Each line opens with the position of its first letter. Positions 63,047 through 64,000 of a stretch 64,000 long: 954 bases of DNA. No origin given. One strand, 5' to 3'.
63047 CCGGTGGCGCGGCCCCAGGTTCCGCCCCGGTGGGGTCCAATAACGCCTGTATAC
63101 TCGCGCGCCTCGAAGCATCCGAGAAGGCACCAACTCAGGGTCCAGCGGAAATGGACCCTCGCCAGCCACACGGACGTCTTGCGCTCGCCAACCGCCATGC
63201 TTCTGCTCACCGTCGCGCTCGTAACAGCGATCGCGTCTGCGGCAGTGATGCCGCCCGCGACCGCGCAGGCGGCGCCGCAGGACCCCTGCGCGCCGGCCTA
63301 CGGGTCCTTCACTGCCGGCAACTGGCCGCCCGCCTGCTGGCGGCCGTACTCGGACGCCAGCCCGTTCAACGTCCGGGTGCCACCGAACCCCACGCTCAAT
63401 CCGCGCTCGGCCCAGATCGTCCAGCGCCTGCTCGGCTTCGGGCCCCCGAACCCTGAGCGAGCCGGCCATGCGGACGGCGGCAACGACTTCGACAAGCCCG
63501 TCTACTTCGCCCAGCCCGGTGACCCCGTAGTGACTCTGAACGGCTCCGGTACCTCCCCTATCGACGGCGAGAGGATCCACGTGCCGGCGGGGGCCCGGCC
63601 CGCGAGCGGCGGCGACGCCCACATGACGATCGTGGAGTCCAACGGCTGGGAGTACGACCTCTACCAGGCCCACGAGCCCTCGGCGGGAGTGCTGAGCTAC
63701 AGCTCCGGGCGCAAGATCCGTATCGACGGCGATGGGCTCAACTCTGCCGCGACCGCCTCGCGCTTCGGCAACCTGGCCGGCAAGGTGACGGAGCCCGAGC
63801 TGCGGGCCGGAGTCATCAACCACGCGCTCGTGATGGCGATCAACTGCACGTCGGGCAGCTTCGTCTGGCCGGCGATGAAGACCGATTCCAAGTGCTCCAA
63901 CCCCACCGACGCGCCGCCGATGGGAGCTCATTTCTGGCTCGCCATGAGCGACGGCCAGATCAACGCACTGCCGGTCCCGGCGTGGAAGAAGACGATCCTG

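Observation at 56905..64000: Three paralogous secreted proteins share a ~320-aa domain I cannot place in any named family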

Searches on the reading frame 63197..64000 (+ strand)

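Call 7: search_protein_families(library=pfam, proteins=[window:63197-64000:+], max_evalue=1)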
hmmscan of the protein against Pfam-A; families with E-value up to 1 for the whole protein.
window:63197-64000:+ (268 aa): 1 family
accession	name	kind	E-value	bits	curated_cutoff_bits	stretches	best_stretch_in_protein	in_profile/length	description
PF04536.20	TPM_phosphatase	-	0.16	12.4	22.1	1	164-216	65-120/125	TPM domain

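Call 8: search_protein_families(library=ncbifam, proteins=[window:63197-64000:+], max_evalue=1)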
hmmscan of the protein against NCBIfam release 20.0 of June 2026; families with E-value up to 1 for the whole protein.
window:63197-64000:+ (268 aa): 0 families

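Call 34: search_protein_families(library=phrogs, proteins=[window:63197-64000:+], max_evalue=0.1)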
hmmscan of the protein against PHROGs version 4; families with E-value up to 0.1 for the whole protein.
window:63197-64000:+ (268 aa): 1 family
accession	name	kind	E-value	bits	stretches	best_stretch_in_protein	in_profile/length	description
phrog_17388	-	tail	6.6e-08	32.8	1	101-249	240-390/702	minor tail protein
